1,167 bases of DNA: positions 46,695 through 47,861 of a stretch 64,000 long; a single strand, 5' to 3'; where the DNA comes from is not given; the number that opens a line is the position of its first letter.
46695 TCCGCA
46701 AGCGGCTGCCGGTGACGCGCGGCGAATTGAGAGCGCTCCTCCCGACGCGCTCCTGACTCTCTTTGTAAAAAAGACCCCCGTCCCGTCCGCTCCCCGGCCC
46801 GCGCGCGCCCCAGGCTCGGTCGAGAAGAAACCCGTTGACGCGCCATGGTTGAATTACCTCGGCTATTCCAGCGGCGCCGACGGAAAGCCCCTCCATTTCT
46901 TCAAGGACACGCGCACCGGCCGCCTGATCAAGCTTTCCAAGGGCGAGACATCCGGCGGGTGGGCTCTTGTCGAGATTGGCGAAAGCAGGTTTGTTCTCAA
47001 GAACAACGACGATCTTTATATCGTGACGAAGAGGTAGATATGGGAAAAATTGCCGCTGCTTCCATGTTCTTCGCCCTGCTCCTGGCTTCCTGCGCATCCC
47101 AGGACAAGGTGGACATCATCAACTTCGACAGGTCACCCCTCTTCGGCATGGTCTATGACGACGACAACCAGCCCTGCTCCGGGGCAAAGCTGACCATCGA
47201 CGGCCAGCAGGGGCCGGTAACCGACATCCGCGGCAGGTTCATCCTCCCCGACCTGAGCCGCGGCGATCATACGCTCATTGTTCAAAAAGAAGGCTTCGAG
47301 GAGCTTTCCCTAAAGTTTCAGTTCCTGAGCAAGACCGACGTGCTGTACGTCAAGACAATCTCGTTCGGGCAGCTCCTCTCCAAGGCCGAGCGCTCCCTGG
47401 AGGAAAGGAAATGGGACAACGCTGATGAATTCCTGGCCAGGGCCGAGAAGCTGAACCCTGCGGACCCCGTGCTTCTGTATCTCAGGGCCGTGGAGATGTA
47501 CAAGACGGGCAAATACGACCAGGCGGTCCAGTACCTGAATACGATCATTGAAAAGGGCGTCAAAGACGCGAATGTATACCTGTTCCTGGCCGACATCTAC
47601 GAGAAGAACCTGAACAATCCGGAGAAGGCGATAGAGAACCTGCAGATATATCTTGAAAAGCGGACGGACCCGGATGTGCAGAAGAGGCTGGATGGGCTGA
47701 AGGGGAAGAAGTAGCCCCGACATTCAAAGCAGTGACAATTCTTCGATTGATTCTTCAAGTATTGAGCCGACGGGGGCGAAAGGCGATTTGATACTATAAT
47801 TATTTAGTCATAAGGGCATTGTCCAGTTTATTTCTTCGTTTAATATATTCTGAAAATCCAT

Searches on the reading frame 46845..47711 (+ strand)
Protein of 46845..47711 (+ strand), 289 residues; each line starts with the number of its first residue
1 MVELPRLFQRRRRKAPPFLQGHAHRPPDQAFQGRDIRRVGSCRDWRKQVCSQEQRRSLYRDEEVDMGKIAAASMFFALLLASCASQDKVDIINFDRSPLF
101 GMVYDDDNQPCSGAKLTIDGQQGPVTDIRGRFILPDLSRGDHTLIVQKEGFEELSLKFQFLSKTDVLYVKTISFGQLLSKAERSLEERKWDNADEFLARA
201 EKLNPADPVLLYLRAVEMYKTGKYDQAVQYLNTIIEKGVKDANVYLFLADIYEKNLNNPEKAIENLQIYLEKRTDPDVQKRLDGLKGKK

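Call 18: search_protein_families(library=pfam, proteins=[window:46845-47711:+], max_evalue=0.01)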
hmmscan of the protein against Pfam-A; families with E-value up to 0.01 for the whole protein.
window:46845-47711:+ (289 aa): 15 families
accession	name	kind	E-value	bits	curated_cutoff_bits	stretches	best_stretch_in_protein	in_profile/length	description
PF14559.12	TPR_19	-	2.2e-08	34.7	25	1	185-251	2-68/68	Tetratricopeptide repeat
PF13620.12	CarboxypepD_reg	-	9.1e-08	32.8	32.3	1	100-155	3-63/82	Carboxypeptidase regulatory-like domain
PF13715.12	CarbopepD_reg_2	-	1.8e-07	31.5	32.2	1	101-160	3-64/88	CarboxypepD_reg-like domain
PF13428.12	TPR_14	-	2.9e-07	31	23.5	1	209-251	2-44/44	Tetratricopeptide repeat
PF07719.23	TPR_2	-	1.7e-05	25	27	0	210-236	3-29/34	Tetratricopeptide repeat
PF13371.12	TPR_9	-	2e-05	24.9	35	0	183-237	4-58/73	Tetratricopeptide repeat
PF13174.12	TPR_6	-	7.6e-05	23.5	26.3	0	212-237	4-29/33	Tetratricopeptide repeat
PF13181.12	TPR_8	-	0.00012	22.4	25.7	0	242-266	1-24/34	Tetratricopeptide repeat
PF13176.12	TPR_7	-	0.00024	21.4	27.9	0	245-273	2-29/36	Tetratricopeptide repeat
PF13432.12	TPR_16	-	0.00025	21.9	32.7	1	215-271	4-59/65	Tetratricopeptide repeat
PF24575.1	TPR_Slam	-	0.001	19.9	35.2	1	183-259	21-98/104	Surface lipoprotein assembly modifier, N-terminal TPR repeats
PF12895.13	ANAPC3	-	0.0014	19.3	27.2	1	192-266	7-79/82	Anaphase-promoting complex, cyclosome, subunit 3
PF25062.1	ARM_TT21_N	-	0.0017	18.6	40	1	190-273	10-92/222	Tetratricopeptide repeat protein 21 N-terminal ARM repeat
PF13431.12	TPR_17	-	0.0037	17.9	24.4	0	202-229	7-34/34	Tetratricopeptide repeat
PF14853.12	Fis1_TPR_C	-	0.0095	16.6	25.3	0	211-237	4-30/53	Fis1 C-terminal tetratricopeptide repeat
